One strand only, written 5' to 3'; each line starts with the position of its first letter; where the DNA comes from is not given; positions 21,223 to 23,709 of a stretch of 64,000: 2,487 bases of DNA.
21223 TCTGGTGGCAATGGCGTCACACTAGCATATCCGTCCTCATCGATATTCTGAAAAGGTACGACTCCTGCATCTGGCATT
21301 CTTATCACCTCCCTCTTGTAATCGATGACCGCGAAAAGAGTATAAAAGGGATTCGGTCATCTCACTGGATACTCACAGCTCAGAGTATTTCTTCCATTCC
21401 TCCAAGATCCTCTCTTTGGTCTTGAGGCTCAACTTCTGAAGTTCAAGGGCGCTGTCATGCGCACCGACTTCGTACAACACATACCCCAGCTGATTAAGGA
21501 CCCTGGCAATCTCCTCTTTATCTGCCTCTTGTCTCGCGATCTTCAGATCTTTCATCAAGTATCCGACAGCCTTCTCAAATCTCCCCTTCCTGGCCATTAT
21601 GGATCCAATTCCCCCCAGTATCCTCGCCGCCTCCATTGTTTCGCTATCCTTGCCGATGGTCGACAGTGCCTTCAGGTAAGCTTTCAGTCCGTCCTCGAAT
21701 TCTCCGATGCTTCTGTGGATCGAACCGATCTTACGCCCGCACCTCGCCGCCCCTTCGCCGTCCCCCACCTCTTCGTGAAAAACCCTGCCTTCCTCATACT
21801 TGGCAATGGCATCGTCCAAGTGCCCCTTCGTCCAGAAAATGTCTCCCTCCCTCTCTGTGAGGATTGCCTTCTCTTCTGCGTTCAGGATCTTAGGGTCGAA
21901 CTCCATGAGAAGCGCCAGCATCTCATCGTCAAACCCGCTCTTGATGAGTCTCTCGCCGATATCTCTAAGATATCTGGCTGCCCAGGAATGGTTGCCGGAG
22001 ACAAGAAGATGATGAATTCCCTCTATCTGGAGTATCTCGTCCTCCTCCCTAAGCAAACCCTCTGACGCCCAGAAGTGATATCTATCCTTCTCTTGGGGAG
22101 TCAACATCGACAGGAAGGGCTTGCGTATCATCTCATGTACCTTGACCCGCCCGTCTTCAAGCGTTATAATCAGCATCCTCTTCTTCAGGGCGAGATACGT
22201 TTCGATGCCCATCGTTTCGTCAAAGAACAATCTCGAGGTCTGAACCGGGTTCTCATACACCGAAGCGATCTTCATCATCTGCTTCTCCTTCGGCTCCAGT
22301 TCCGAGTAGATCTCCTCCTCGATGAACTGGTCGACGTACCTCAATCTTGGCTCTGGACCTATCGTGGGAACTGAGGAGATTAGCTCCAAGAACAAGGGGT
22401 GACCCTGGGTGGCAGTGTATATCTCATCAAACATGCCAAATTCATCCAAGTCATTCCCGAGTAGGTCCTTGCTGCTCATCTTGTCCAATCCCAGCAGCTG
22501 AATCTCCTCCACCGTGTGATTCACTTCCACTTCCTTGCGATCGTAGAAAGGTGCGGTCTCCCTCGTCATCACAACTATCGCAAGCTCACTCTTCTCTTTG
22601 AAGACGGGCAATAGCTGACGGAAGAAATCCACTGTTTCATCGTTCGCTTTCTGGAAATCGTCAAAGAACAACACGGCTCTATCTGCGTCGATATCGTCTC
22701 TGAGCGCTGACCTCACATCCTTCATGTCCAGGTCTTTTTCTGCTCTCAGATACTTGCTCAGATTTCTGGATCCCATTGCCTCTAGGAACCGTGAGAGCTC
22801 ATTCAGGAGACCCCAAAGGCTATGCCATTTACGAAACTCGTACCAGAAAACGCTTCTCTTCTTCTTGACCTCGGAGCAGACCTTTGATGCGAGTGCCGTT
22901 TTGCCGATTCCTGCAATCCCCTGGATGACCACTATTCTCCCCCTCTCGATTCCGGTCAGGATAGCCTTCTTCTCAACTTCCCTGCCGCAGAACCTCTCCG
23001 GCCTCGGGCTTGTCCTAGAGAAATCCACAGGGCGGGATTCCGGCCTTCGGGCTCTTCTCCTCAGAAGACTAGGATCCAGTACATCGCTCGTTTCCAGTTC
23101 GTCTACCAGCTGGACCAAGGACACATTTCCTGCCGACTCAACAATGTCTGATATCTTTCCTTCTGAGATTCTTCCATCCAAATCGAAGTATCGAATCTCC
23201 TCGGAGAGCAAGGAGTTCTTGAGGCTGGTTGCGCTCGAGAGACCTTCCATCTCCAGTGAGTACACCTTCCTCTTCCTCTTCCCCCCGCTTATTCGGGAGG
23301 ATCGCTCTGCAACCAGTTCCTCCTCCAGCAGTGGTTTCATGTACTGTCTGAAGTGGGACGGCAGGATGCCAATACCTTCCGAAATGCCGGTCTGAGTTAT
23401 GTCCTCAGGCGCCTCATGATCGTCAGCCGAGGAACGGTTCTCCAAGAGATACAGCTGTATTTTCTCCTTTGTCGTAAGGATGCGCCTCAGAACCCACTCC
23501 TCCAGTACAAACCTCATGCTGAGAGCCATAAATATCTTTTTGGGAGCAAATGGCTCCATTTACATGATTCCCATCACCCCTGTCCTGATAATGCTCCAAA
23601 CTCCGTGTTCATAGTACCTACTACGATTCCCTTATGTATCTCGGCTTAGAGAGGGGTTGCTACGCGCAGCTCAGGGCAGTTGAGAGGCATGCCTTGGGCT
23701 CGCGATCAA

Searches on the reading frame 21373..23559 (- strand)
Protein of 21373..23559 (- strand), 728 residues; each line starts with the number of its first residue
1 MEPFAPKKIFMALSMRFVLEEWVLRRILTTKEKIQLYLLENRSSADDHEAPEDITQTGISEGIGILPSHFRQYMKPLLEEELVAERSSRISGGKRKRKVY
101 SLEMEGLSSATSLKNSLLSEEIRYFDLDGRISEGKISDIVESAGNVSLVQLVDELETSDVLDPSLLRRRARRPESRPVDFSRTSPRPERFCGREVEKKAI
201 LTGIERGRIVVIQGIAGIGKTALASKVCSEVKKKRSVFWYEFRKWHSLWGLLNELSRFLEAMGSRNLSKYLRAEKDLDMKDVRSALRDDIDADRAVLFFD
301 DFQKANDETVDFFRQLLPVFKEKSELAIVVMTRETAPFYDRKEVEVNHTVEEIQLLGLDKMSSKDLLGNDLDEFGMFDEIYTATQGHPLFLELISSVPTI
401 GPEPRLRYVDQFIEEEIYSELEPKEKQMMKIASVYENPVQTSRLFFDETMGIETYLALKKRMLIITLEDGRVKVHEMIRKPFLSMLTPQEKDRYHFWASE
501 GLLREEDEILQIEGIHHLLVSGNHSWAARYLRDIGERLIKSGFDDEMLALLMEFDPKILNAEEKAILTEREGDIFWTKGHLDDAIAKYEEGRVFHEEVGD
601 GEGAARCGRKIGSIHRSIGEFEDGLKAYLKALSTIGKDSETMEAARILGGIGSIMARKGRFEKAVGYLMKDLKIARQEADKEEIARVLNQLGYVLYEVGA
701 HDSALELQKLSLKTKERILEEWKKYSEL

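Call 9: search_protein_families(library=pfam, proteins=[window:21373-23559:-], max_evalue=0.001)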
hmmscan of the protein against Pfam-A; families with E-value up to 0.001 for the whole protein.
window:21373-23559:- (728 aa): 13 families
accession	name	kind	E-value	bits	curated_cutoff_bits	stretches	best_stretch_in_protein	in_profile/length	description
PF13424.12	TPR_12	-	4.8e-13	49.5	30.1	1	644-715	2-75/77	Tetratricopeptide repeat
PF13191.12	AAA_16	-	6.9e-12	46.6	32.6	1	189-321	1-160/167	AAA ATPase domain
PF01637.24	ATPase_2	-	9.6e-08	32.5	33.2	1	190-392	1-223/225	ATPase domain predominantly from Archaea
PF07719.23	TPR_2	-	3.2e-07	30.4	27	0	646-675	2-31/34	Tetratricopeptide repeat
PF00931.28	NB-ARC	-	4.7e-07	29.8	23.5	1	205-397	17-204/248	NB-ARC domain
PF13374.12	TPR_10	-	2.7e-06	27.7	27.5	0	685-719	2-36/42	Tetratricopeptide repeat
PF13401.12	AAA_22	-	1.8e-05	25.5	27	1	206-330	4-120/130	AAA domain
PF13181.12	TPR_8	-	5.7e-05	23.4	25.7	0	611-633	7-29/34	Tetratricopeptide repeat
PF13176.12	TPR_7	-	9.6e-05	22.6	27.9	0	648-682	2-36/36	Tetratricopeptide repeat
PF00515.34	TPR_1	-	0.00012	22.2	27.8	0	611-633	7-29/34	Tetratricopeptide repeat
PF20720.3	nSTAND3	-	0.00026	21.2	27.2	0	204-274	14-87/155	Novel STAND NTPase 3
PF00004.35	AAA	-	0.00055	20.8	21.2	0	211-332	2-108/131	ATPase family associated with various cellular activities (AAA)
PF05729.18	NACHT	-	0.00055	20.3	26.7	0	208-235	1-28/167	NACHT domain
